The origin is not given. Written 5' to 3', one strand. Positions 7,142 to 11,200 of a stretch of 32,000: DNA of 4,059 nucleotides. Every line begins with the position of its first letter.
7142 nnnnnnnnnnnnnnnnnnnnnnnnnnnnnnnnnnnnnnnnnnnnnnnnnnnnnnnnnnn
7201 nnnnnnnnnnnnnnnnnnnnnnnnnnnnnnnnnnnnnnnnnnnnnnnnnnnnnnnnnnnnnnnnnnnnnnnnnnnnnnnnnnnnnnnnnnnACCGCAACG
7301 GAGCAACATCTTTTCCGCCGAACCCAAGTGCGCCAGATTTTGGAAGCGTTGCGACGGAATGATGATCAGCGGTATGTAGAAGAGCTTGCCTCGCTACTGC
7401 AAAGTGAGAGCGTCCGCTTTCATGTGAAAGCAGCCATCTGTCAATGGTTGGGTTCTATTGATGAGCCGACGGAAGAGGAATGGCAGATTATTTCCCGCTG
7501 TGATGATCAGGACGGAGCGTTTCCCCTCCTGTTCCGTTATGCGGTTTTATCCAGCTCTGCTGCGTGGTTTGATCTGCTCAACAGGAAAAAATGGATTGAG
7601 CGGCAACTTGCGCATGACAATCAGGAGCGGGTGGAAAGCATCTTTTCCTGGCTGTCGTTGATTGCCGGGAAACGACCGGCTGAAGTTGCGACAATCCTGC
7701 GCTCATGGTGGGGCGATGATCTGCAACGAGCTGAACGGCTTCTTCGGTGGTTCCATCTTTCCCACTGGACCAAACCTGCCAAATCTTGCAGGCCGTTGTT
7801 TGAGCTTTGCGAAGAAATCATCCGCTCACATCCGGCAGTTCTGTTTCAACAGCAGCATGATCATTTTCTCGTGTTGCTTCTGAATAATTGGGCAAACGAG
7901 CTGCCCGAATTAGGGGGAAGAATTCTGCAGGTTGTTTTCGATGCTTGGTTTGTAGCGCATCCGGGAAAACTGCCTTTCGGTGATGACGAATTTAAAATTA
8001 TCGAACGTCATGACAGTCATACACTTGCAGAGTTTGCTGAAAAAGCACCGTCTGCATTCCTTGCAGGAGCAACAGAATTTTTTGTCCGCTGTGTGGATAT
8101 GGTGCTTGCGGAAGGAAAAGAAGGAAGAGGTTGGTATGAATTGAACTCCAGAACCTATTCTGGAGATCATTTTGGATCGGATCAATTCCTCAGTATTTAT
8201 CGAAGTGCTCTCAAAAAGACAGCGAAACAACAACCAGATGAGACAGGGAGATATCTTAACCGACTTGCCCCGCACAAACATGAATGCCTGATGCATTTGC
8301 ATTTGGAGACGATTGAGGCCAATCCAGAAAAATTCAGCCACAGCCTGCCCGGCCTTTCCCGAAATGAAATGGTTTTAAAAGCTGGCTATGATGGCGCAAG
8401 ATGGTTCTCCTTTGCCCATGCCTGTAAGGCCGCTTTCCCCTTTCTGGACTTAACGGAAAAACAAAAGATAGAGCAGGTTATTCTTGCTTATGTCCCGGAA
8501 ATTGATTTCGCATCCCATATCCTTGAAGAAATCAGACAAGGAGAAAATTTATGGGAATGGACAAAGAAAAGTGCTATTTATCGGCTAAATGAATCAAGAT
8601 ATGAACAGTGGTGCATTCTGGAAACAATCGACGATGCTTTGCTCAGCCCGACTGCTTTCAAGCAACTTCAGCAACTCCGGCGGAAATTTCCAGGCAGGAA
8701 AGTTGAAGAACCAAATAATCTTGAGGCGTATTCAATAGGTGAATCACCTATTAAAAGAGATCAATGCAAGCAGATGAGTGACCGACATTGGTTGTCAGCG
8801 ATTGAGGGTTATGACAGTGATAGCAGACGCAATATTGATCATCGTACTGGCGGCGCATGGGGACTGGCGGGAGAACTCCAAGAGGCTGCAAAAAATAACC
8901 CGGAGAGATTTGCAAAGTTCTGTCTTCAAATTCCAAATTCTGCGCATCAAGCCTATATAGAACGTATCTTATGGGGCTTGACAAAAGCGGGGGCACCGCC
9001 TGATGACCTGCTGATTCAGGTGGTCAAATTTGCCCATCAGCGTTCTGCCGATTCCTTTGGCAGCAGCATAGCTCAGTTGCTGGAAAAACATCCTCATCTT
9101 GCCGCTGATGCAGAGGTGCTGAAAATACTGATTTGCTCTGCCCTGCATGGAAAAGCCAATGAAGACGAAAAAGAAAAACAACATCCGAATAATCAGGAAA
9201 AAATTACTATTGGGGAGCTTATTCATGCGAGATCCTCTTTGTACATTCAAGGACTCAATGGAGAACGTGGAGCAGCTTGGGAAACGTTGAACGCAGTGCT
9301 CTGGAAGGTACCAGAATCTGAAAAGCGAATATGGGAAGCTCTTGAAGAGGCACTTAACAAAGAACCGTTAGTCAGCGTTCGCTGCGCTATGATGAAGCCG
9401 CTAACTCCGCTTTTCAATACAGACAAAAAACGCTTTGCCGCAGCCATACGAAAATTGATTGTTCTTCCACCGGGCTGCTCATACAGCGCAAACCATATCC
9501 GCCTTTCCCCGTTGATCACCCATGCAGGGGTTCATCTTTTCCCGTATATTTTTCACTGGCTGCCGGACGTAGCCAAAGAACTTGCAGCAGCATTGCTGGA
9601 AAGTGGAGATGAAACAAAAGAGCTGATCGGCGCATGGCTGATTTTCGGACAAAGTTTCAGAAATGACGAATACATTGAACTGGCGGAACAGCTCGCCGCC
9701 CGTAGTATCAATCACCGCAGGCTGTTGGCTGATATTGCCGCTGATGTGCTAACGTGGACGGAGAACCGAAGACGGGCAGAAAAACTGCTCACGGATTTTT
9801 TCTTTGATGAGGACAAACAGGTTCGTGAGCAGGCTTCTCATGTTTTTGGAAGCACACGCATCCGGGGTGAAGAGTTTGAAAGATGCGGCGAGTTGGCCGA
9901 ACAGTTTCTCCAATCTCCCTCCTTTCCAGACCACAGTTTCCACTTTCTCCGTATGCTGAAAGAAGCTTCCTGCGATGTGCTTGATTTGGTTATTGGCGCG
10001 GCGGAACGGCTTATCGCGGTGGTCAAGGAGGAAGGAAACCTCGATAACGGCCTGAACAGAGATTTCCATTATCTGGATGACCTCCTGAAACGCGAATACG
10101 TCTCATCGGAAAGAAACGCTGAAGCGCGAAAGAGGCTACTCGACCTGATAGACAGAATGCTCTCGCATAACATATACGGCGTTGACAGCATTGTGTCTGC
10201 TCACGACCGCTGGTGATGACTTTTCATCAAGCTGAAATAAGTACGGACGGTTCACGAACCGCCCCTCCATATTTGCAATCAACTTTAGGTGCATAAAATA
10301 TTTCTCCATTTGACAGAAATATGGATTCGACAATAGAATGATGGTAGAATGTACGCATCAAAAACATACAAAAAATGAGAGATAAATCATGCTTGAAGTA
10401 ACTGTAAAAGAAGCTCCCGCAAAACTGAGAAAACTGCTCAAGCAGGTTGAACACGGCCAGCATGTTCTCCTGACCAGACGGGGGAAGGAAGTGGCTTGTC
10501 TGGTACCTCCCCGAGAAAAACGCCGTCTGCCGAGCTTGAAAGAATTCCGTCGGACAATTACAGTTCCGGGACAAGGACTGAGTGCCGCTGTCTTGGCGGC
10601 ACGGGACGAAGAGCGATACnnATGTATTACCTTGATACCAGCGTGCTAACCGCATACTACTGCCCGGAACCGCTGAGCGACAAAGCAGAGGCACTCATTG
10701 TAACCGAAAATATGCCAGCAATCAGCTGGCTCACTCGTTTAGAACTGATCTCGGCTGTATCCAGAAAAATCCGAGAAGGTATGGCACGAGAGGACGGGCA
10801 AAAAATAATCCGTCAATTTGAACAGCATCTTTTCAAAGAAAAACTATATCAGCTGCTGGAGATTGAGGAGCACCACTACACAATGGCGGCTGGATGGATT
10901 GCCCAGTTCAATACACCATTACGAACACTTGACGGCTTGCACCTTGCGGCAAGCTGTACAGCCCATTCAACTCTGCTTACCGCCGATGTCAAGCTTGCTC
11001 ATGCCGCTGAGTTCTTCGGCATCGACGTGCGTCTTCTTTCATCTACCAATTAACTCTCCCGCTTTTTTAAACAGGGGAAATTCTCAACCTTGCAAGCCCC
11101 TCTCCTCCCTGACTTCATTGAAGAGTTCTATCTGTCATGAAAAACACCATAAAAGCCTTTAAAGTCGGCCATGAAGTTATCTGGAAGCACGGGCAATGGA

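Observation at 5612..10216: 1534-aa single-gene nuclease-STAND NTPase-helical repeat protein wedged directly behind lepA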

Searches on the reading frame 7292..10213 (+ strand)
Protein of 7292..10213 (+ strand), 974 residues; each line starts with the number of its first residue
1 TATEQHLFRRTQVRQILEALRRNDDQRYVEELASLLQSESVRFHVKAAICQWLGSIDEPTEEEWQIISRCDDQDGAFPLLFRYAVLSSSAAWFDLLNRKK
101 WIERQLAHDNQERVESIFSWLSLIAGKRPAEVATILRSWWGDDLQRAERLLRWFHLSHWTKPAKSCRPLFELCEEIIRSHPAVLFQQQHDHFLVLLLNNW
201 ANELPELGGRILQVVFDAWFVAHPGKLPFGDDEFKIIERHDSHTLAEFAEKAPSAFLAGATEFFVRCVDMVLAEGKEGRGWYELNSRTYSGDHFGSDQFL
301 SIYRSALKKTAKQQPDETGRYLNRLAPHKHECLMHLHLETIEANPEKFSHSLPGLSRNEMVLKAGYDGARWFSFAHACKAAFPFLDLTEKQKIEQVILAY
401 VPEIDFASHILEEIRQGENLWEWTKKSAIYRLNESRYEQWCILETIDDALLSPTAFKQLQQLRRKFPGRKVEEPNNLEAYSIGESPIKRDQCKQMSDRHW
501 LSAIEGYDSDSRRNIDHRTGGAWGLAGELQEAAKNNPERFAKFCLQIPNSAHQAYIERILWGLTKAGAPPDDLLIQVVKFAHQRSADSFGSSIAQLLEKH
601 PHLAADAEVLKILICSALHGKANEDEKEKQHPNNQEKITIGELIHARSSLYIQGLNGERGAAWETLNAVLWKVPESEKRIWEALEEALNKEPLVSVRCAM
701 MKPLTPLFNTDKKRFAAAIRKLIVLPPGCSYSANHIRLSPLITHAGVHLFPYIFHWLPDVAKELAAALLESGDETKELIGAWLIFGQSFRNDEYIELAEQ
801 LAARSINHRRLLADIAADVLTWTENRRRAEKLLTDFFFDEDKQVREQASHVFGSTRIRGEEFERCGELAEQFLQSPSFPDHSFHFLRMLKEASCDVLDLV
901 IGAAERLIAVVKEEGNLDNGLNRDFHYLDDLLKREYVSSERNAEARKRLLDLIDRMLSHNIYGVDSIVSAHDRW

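Call 49: predict_structure(alignment_id=A3)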
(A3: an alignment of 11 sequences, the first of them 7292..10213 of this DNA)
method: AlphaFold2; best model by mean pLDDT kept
length: 974 residues; sequences in the alignment: 11
mean_pLDDT: 81.6   pTM: 0.52
mean pLDDT of the five models: 81.6, 81.4, 79.3, 78.9, 74.7
residues with pLDDT >= 90: 334; 70-90: 473; 50-70: 105; < 50: 62
segments of 3 or more residues with pLDDT < 50: 1-7, 290-293, 366-368, 418-421, 475-485, 510-519, 627-635, 647-651, 971-974
pLDDT, mean of each block of 10 residues (from residue 1): 47 84 92 88 85 88 91 80 85 91 89 88 87 92 85 76 81 89 69 69 83 88 79 60 81 92 91 78 60 59 91 94 91 89 94 89 61 88 94 92 85 70 72 87 91 94 87 48 53 83 76 42 80 90 89 87 82 92 74 90 93 91 57 56 60 65 92 91 92 87 87 91 79 77 84 89 92 88 92 91 92 90 82 94 89 73 86 89 86 86 86 61 73 82 82 82 63 40
secondary structure, 60 per line:
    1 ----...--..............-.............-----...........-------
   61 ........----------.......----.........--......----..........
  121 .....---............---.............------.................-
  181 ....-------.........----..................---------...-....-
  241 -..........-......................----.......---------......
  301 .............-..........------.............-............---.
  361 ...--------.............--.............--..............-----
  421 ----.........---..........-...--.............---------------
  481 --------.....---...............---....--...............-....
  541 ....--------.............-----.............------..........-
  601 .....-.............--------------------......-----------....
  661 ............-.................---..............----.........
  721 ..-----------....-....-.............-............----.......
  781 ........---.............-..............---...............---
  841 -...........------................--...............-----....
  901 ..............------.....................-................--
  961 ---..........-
elements in order (helices of 4 or more, strands of 3 or more residues): H10-23 H25-37 H43-53 H61-68 H79-85 H90-98 H101-106 H111-125 H129-140 H144-156 H163-179 H181-184 H192-200 H205-222 H236-239 H242-251 H253-274 H279-285 H295-313 H315-324 H331-343 H345-356 H360-363 H372-384 H387-399 H402-415 H425-433 H437-446 H453-465 H489-493 H497-511 H515-518 H521-535 H537-544 H553-565 H571-583 H590-599 H601-605 H607-619 H640-645 H657-672 H674-690 H694-707 H712-722 H734-737 H739-742 H744-756 H758-769 H774-788 H792-804 H806-819 H823-837 H842-852 H859-874 H877-891 H897-914 H921-941 H943-958 H964-973

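Call 54: fold_search(model_id=the predicted structure, library=pdb)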
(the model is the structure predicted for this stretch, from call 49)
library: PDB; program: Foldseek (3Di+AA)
matches with E <= 10: 1126; with E <= 0.001: 144
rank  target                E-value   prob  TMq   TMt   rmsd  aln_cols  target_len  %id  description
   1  8or3_C                2.6e-06  1.00  0.21  0.19  30.4      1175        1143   11  CAND1-CUL1-RBX1-SKP1-SKP2-DCNL1 (released 2023-06-28)
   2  7z8t_D                2.8e-06  1.00  0.19  0.17  27.7      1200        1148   11  CAND1-SCF-SKP2 CAND1 engaged SCF rocked (released 2023-04-19)
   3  7z8v_D                4.0e-06  1.00  0.23  0.21  29.6      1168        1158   10  CAND1-SCF-SKP2 (SKP1deldel) CAND1 engaged SCF rocked (released 2023-04-19)
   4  7wtt_K                5.0e-06  1.00  0.27  0.27  21.1      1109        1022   11  Cryo-EM structure of a human pre-40S ribosomal subunit - State RRP12-A1 (with CK1) (released 2022-10-19)
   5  7wtz_K                6.4e-06  1.00  0.22  0.23  20.4      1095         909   10  Cryo-EM structure of a human pre-40S ribosomal subunit - State RRP12-B2 (released 2022-10-19)
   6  6tc0_F                8.4e-06  1.00  0.23  0.23  24.8      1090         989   11  Crystal structure of MMS19-CIAO1-CIAO2B CIA targeting complex (released 2020-07-29)
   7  7w7g_A                1.2e-05  1.00  0.15  0.11  60.2      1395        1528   11  Structure of Mammalian NALCN-FAM155A-UNC79-UNC80 quanternary complex (released 2022-05-18)
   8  3w3v                  1.2e-05  1.00  0.25  0.24  32.5      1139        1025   11  Crystal structure of Kap121p mutant D353K/E396K/D438K (released 2013-04-10)
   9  7z8r_D                1.2e-05  1.00  0.19  0.17  28.0      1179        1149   11  CAND1-CUL1-RBX1 (released 2023-04-19)
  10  7wtx_K                1.3e-05  1.00  0.24  0.25  19.4      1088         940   10  Cryo-EM structure of a human pre-40S ribosomal subunit - State RRP12-B1 (released 2022-10-19)
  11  8vvy_C                1.4e-05  1.00  0.19  0.17  24.1      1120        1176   12  Human Cullin-1 in complex with CAND2 (released 2025-01-29)
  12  7wtv_K                1.8e-05  1.00  0.24  0.24  19.8      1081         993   12  Cryo-EM structure of a human pre-40S ribosomal subunit - State RRP12-A2 (released 2022-10-19)
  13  5h2v_A                2.5e-05  1.00  0.23  0.22  32.2      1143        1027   12  Crystal structure of the karyopherin Kap121p bound to the SUMO protease Ulp1p (released 2016-12-14)
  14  9ce3_A                2.5e-05  1.00  0.16  0.13  44.7      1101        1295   10  Structure of the TSC:WIPI3 lysosomal recruitment complex (released 2024-12-04)
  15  2xwu_B                2.6e-05  1.00  0.25  0.27  19.6      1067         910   12  CRYSTAL STRUCTURE OF IMPORTIN 13 - UBC9 COMPLEX (released 2010-12-29)
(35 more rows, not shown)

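Call 70: search_protein_families(library=padloc, alignment_id=A3, max_evalue=10)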
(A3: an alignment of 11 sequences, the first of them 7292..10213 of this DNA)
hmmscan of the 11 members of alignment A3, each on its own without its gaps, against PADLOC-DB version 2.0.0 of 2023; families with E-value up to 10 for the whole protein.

A. member 1, window:7292-10213:+ (974 aa): 0 families

B. families by the number of members that match (of 11 scanned): 0 families

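Call 93: search_protein_representatives(alignment_id=A3)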
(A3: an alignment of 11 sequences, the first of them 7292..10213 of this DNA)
Query: 11 sequences, 967 profile positions. Proteins with E-value up to 0.001 (for the whole library): 2916; up to 1e-10: 2026; up to 1e-30: 985. The best 150 are listed.
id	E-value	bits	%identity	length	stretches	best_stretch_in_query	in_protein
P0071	0.0e+00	1493.7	-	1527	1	1-967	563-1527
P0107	0.0e+00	1363.8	-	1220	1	2-966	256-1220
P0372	0.0e+00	1215.4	-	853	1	116-967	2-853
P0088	0.0e+00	1198.6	-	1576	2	2-729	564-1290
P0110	0.0e+00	1143.3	-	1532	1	2-966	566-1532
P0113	0.0e+00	1046.8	-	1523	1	2-966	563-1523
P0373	0.0e+00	1037.7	-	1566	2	2-725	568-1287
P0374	0.0e+00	1016.4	-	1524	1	3-967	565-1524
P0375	3.6e-297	1004.8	-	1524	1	2-966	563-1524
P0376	1.5e-293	992.8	-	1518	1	1-966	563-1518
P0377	7.7e-292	987.2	-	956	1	7-966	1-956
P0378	1.2e-283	960.1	-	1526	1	3-966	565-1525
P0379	3.5e-282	955.2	-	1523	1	2-966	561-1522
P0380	1.9e-280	949.5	-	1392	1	35-967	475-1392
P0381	5.4e-273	924.8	-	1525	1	2-967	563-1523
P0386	9.6e-249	844.5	-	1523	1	2-966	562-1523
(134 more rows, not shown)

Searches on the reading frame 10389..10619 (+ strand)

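Call 62: search_protein_families(library=pfam, proteins=[window:10389-10619:+], max_evalue=1)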
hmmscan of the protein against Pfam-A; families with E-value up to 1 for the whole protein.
window:10389-10619:+ (77 aa): 1 family
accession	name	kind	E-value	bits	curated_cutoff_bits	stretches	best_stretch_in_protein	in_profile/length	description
PF02604.26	PhdYeFM_antitox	-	1.1e-08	35.2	29.8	1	1-47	1-48/74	Antitoxin Phd_YefM, type II toxin-antitoxin system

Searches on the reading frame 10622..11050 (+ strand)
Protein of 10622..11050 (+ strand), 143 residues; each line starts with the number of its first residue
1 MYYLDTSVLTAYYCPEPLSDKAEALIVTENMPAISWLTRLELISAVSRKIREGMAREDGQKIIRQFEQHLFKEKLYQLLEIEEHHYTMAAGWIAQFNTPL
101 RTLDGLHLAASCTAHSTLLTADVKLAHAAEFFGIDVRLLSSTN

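Call 62: search_protein_families(library=pfam, proteins=[window:10622-11050:+], max_evalue=1)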
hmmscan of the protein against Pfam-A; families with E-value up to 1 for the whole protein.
window:10622-11050:+ (143 aa): 1 family
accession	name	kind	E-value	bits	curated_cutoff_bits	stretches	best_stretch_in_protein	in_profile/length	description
PF01850.27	PIN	-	4.5e-13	50.3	23.6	1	2-129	1-118/120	PIN domain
